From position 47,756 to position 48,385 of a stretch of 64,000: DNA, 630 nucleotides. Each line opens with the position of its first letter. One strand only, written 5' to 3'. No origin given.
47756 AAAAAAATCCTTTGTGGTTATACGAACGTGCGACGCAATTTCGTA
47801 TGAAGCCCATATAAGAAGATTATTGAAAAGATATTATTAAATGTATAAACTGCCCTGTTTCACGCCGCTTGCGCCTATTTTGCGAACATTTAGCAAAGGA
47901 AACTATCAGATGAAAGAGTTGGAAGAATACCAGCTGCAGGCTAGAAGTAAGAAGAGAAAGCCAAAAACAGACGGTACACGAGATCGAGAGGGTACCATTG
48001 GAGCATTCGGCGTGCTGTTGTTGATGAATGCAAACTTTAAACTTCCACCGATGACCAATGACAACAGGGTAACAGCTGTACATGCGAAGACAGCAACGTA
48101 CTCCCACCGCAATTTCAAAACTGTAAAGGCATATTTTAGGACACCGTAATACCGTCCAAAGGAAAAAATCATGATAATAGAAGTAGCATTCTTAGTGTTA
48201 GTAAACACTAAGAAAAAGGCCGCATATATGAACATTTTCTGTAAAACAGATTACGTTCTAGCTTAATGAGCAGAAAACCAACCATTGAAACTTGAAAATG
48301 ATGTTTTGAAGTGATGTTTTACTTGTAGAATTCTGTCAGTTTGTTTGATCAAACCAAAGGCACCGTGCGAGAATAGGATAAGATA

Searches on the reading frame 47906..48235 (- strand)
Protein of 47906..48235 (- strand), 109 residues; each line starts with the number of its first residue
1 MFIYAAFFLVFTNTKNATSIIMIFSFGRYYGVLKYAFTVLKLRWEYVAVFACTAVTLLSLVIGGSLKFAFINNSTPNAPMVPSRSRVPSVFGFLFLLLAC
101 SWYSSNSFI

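Call 5: search_protein_families(library=pfam, proteins=[window:47906-48235:-], max_evalue=0.1)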
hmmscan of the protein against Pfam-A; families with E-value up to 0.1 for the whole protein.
window:47906-48235:- (109 aa): 1 family
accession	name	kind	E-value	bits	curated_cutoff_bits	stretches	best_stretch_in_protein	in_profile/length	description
PF01988.24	VIT1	-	0.047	13.9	28.1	1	14-74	134-190/214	VIT family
